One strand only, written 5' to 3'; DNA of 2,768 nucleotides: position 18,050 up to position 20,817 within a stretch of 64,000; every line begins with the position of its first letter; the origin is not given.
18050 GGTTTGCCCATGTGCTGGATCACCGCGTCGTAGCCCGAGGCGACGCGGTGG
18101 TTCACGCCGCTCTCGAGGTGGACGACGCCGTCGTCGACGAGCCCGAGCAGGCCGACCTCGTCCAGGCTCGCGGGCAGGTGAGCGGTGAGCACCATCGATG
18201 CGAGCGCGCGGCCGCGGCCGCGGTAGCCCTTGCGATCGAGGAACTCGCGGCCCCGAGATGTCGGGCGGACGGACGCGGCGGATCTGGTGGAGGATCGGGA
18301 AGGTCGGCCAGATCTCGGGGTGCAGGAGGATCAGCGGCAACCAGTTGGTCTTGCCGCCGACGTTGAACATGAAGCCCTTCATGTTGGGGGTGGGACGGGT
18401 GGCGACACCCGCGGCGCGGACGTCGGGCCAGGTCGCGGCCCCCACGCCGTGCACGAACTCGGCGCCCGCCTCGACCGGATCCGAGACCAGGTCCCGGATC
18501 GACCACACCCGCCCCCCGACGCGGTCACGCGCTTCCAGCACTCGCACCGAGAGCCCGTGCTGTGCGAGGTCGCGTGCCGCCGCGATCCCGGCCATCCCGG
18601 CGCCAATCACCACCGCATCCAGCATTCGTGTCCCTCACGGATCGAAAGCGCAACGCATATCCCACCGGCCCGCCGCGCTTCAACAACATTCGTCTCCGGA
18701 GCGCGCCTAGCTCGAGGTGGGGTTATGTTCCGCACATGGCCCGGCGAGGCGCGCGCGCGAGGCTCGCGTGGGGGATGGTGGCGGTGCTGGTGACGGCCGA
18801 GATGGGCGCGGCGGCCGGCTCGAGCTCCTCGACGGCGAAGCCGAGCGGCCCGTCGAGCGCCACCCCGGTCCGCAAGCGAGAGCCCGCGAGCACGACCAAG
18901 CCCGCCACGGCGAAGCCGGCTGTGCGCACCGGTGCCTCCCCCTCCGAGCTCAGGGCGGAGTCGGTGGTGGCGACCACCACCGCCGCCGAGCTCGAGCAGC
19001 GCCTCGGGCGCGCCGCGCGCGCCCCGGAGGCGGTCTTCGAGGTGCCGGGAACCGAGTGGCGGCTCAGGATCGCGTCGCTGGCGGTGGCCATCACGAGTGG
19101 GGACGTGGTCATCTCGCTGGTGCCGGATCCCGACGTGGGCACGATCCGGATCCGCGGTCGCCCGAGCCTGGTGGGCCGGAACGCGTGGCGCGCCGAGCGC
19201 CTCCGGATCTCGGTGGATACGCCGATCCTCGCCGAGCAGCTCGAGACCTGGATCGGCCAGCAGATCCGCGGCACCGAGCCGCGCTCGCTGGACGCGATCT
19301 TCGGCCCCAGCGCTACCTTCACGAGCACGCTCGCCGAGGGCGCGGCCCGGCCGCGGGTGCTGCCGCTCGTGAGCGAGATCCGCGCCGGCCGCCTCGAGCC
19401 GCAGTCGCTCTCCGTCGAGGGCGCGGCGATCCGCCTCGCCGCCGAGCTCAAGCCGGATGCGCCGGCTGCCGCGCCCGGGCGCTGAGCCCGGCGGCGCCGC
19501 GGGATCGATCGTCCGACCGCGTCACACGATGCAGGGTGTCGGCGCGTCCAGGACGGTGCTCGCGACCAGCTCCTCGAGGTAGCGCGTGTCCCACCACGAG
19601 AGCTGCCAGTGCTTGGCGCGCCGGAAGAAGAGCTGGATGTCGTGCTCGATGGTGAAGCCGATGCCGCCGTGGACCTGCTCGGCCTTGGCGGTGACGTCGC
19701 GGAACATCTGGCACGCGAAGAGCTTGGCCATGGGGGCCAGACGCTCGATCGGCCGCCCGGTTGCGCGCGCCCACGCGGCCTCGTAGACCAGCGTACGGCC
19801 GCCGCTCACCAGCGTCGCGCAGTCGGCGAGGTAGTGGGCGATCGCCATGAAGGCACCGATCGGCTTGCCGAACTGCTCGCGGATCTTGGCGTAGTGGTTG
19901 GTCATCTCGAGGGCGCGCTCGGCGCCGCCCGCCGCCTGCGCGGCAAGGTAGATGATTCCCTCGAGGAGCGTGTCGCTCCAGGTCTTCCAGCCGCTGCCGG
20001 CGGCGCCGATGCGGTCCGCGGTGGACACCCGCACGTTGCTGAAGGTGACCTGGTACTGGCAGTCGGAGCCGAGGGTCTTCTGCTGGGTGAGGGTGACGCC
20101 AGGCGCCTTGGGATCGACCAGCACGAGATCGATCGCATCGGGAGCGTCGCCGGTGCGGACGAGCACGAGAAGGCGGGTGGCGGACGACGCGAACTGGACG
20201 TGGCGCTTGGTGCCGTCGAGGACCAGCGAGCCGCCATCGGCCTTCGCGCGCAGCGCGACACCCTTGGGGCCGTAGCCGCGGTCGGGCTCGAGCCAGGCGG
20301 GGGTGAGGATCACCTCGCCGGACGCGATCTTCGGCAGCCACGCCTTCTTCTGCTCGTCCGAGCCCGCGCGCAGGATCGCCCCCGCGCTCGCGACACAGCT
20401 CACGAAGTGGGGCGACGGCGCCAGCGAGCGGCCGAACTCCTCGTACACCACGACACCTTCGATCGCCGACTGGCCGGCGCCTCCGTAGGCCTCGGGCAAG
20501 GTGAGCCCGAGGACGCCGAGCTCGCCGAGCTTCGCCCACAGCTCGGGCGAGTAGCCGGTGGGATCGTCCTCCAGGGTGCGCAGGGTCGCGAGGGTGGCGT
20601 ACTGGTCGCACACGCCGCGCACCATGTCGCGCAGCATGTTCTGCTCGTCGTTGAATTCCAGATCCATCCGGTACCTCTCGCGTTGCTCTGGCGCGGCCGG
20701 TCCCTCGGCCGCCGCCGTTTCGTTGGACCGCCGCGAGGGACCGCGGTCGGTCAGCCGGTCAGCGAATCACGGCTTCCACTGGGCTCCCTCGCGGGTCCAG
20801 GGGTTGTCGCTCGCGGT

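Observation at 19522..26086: Duplicated [acyl-CoA dehydrogenase + MaoC + hot-dog partner] modules with a family III CoA-transferase and an SDR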

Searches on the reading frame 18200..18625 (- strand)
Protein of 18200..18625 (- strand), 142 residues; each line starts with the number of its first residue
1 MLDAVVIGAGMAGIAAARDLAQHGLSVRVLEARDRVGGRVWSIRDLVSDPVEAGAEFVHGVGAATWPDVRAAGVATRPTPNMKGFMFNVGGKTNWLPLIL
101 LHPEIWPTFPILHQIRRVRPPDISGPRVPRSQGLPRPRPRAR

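Call 8: search_protein_families(library=pfam, proteins=[window:18200-18625:-], max_evalue=0.01)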
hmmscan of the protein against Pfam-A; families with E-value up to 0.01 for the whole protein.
window:18200-18625:- (142 aa): 15 families
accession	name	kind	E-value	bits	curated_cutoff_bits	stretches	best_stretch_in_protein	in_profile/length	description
PF01593.30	Amino_oxidase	-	3e-18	66.8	19.8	1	11-94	1-86/443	Flavin containing amine oxidoreductase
PF13450.12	NAD_binding_8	-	2.9e-13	50.3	21.9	1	6-67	1-53/68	NAD(P)-binding Rossmann-like domain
PF01266.30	DAO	-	3.3e-08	33.9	27.9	1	3-38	1-37/353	FAD dependent oxidoreductase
PF00890.30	FAD_binding_2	-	7.7e-07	29.1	20.4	1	3-38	1-36/414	FAD binding domain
PF07992.20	Pyr_redox_2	-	1e-06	28.8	26.1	1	3-40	2-40/291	Pyridine nucleotide-disulphide oxidoreductase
PF12831.13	FAD_oxidored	-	2.1e-06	27.8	27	1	3-39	1-37/416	FAD dependent oxidoreductase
PF01946.23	Thi4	-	4.7e-06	26.5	26.2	1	3-42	19-59/235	Thi4 family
PF03486.20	HI0933_like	-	3e-05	24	50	1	3-39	2-38/244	HI0933-like protein Rossmann domain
PF01134.28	GIDA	-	0.00017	21.2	22.1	1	3-33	1-32/391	Glucose inhibited division protein A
PF05834.18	Lycopene_cycl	-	0.00019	21.1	23.4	1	3-44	1-47/380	Lycopene cyclase protein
PF00070.33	Pyr_redox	-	0.00036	21.4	22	1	4-37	2-35/82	Pyridine nucleotide-disulphide oxidoreductase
PF01494.25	FAD_binding_3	-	0.00069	19.4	22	1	3-34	3-34/349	FAD binding domain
PF13454.12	NAD_binding_9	-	0.0015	19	21.8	1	5-44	1-44/155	FAD-NAD(P)-binding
PF13738.12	Pyr_redox_3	-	0.0021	17.8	30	1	5-33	1-30/305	Pyridine nucleotide-disulphide oxidoreductase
PF01262.27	AlaDh_PNT_C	-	0.0081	16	23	1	4-36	31-63/214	Alanine dehydrogenase/PNT, C-terminal domain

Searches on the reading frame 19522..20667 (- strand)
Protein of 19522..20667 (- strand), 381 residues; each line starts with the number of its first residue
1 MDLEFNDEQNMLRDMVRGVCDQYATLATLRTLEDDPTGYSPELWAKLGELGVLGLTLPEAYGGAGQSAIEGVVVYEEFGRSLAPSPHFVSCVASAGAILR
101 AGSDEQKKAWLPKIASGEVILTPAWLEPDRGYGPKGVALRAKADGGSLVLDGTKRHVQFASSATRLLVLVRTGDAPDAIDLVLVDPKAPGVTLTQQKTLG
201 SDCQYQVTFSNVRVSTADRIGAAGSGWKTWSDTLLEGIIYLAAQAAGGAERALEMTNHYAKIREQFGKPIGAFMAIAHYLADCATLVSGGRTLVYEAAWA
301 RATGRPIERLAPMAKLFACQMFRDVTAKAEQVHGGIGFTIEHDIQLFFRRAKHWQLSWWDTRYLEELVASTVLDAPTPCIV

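Call 5: search_protein_families(library=pfam, proteins=[window:19522-20667:-])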
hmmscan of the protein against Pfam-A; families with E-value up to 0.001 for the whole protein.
window:19522-20667:- (381 aa): 4 families
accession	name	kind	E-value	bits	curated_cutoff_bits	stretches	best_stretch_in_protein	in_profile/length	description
PF00441.29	Acyl-CoA_dh_1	-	7.3e-30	104.5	22.4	1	224-352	1-129/150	Acyl-CoA dehydrogenase, C-terminal domain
PF02771.21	Acyl-CoA_dh_N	-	3.7e-27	95.4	22.9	1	6-118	1-113/113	Acyl-CoA dehydrogenase, N-terminal domain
PF02770.24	Acyl-CoA_dh_M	-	1.4e-09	38.5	33.3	1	127-211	6-96/97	Acyl-CoA dehydrogenase, middle domain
PF08028.16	Acyl-CoA_dh_2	-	1.7e-09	38.5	22.7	1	240-352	2-124/134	Acyl-CoA dehydrogenase, C-terminal domain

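Call 6: search_protein_families(library=ncbifam, proteins=[window:19522-20667:-])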
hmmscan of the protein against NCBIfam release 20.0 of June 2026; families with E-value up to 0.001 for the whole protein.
window:19522-20667:- (381 aa): 20 families
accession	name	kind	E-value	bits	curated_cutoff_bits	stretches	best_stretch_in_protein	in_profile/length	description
NF042972.1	AcrlCoAredClosAcrC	equivalog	6.6e-57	192.9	640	1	1-352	1-356/378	acryloyl-CoA reductase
TIGR03203.1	pimD_small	equivalog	1.8e-47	162.3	652.7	1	2-369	1-373/378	pimeloyl-CoA dehydrogenase small subunit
NF008997.0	PRK12341.1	equivalog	4e-45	154.5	537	1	1-356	1-360/382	acyl-CoA dehydrogenase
NF050027.1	acylCoADhIpdE2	equivalog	5.6e-43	147.6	450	2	238-352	181-290/311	acyl-CoA dehydrogenase IpdE2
NF002885.1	PRK03354.1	equivalog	6.7e-40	137.3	540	1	1-350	1-351/378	crotonobetainyl-CoA dehydrogenase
NF043006.1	CyhCrbnylCoADH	equivalog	4.6e-39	134.5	650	1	7-356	6-359/380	cyclohexane-1-carbonyl-CoA dehydrogenase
NF045652.1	ProlPCPDhRedW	equivalog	2.4e-38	131.9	650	1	10-339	5-341/376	L-prolyl-[peptidyl-carrier protein] dehydrogenase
NF042439.1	SulpropCoADesulf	equivalog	3.9e-38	131.2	600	1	34-378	20-376/379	3-sulfinopropanoyl-CoA desulfinase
NF053553.1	prodigi_MBC_PigA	equivalog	5.8e-38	131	500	1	1-344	1-351/381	prodigiosin MBC biosynthesis dehydrogenase PigA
NF045552.1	GlutCoADH_Des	equivalog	1.6e-37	129.6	470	1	1-355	1-362/387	glutaryl-CoA dehydrogenase Acd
NF058590.1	AcCoDHFadEBacil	equivalog_domain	1.5e-36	126.1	600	1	4-297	20-316/586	acyl-CoA dehydrogenase FadE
TIGR03207.1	cyc_hxne_CoA_dh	equivalog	1.6e-35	122.6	575.35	1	42-343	36-342/372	cyclohexanecarboxyl-CoA dehydrogenase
NF052270.1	Staph_DH_FadE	equivalog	4e-25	88.4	600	1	97-351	116-372/400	acyl-CoA dehydrogenase FadE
NF007000.1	PRK09463.1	subfamily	5.3e-22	78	600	1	7-338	46-398/726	acyl-CoA dehydrogenase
TIGR03204.1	pimC_large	equivalog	7.2e-17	61.4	623.85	1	2-271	1-275/395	pimeloyl-CoA dehydrogenase large subunit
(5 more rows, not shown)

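Call 15: search_solved_structures(query=window:19522-20667:-, max_evalue=1e-10)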
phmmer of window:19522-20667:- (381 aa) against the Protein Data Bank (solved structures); distinct sequences matched with E-value up to 1e-10: 84 (the best 60 are shown).
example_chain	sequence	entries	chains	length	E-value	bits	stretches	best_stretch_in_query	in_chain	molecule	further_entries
4u83_A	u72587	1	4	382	1.2e-45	159.4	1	7-356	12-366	Acyl-CoA dehydrogenase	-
4m9a_A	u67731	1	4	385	6e-45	157.1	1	2-356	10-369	Acyl-CoA dehydrogenase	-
5ol2_C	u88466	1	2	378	2e-43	152.1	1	11-356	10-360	Acyl-CoA dehydrogenase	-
4n5f_A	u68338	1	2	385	1.1e-42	149.6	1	2-356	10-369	Putative acyl-CoA dehydrogenase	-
7szv_A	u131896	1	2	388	2.2e-42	148.6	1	12-362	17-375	Acyl-CoA dehydrogenase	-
4l1f_A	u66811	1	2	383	4.2e-42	147.7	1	1-368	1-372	Acyl-CoA dehydrogenase domain protein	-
6fah_C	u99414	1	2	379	1e-41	146.4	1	5-370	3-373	Caffeyl-CoA reductase-Etf complex subunit CarC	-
5lnx_A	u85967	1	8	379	3.6e-41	144.6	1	6-371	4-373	Acyl-CoA dehydrogenase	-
6wy8_A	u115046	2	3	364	1.1e-38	136.4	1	1-352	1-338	Acyl-CoA dehydrogenase domain protein Tcur3481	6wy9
2vig_A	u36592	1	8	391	2.5e-38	135.3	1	45-356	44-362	SHORT-CHAIN SPECIFIC ACYL-COA DEHYDROGENASE,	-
7y0a_A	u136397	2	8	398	3.8e-38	134.7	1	45-356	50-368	Short-chain specific acyl-CoA dehydrogenase, mitochondrial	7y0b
8sgs_A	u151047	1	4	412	4.4e-38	134.5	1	45-356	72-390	Short-chain specific acyl-CoA dehydrogenase, mitochondrial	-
3nf4_A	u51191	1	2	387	7.6e-38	133.7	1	14-368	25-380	acyl-CoA dehydrogenase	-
2jif_A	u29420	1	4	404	1.2e-37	133.1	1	5-353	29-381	SHORT/BRANCHED CHAIN SPECIFIC ACYL-COA DEHYDROGENASE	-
4iv6_A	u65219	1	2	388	3.1e-37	131.7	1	28-352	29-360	Acyl-CoA dehydrogenase FadE3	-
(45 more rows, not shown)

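Call 35: search_solved_structures(query=A3, max_evalue=1e-20, show_alignments=3)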
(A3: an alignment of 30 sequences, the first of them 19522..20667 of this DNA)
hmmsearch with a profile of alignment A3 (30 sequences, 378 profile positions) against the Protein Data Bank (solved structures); distinct sequences matched with E-value up to 1e-20: 84 (the best 60 are shown).
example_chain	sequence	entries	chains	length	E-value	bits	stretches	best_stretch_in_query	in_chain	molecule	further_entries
6fah_C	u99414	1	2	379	3.2e-64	220.3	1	5-356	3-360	Caffeyl-CoA reductase-Etf complex subunit CarC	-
4l1f_A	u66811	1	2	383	1.6e-63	218.1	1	1-358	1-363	Acyl-CoA dehydrogenase domain protein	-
5ol2_C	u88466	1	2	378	2.1e-60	207.8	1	11-356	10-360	Acyl-CoA dehydrogenase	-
4u83_A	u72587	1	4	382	3.2e-59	203.9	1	5-356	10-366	Acyl-CoA dehydrogenase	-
5lnx_A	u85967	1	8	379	4.8e-59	203.3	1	4-357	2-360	Acyl-CoA dehydrogenase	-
9w60_A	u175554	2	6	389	8.5e-57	195.9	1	1-356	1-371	Butyryl CoA dehydrogenase apo protein | Butyryl CoA Dehydrogenase with FAD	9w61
2dvl_A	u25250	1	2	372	3.2e-56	194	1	4-356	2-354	Acyl-CoA dehydrogenase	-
4m9a_A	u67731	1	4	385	1.4e-55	191.9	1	2-361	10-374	Acyl-CoA dehydrogenase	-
4n5f_A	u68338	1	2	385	3.1e-55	190.8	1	1-361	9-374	Putative acyl-CoA dehydrogenase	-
8i4p_A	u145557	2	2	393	2.6e-54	187.7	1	6-373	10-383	Acyl-CoA dehydrogenase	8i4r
7w0j_A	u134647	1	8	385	3.1e-54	187.5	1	6-371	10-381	Acyl-CoA dehydrogenase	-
1jqi_A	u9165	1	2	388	1e-53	185.8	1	7-356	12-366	short chain acyl-CoA dehydrogenase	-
7p98_A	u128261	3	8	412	1.3e-53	185.4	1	5-357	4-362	Short-chain acyl-CoA dehydrogenase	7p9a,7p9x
1buc_A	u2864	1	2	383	2.2e-53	184.7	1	32-356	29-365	BUTYRYL-COA DEHYDROGENASE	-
1ukw_A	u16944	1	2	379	2.2e-53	184.7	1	1-373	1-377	acyl-CoA dehydrogenase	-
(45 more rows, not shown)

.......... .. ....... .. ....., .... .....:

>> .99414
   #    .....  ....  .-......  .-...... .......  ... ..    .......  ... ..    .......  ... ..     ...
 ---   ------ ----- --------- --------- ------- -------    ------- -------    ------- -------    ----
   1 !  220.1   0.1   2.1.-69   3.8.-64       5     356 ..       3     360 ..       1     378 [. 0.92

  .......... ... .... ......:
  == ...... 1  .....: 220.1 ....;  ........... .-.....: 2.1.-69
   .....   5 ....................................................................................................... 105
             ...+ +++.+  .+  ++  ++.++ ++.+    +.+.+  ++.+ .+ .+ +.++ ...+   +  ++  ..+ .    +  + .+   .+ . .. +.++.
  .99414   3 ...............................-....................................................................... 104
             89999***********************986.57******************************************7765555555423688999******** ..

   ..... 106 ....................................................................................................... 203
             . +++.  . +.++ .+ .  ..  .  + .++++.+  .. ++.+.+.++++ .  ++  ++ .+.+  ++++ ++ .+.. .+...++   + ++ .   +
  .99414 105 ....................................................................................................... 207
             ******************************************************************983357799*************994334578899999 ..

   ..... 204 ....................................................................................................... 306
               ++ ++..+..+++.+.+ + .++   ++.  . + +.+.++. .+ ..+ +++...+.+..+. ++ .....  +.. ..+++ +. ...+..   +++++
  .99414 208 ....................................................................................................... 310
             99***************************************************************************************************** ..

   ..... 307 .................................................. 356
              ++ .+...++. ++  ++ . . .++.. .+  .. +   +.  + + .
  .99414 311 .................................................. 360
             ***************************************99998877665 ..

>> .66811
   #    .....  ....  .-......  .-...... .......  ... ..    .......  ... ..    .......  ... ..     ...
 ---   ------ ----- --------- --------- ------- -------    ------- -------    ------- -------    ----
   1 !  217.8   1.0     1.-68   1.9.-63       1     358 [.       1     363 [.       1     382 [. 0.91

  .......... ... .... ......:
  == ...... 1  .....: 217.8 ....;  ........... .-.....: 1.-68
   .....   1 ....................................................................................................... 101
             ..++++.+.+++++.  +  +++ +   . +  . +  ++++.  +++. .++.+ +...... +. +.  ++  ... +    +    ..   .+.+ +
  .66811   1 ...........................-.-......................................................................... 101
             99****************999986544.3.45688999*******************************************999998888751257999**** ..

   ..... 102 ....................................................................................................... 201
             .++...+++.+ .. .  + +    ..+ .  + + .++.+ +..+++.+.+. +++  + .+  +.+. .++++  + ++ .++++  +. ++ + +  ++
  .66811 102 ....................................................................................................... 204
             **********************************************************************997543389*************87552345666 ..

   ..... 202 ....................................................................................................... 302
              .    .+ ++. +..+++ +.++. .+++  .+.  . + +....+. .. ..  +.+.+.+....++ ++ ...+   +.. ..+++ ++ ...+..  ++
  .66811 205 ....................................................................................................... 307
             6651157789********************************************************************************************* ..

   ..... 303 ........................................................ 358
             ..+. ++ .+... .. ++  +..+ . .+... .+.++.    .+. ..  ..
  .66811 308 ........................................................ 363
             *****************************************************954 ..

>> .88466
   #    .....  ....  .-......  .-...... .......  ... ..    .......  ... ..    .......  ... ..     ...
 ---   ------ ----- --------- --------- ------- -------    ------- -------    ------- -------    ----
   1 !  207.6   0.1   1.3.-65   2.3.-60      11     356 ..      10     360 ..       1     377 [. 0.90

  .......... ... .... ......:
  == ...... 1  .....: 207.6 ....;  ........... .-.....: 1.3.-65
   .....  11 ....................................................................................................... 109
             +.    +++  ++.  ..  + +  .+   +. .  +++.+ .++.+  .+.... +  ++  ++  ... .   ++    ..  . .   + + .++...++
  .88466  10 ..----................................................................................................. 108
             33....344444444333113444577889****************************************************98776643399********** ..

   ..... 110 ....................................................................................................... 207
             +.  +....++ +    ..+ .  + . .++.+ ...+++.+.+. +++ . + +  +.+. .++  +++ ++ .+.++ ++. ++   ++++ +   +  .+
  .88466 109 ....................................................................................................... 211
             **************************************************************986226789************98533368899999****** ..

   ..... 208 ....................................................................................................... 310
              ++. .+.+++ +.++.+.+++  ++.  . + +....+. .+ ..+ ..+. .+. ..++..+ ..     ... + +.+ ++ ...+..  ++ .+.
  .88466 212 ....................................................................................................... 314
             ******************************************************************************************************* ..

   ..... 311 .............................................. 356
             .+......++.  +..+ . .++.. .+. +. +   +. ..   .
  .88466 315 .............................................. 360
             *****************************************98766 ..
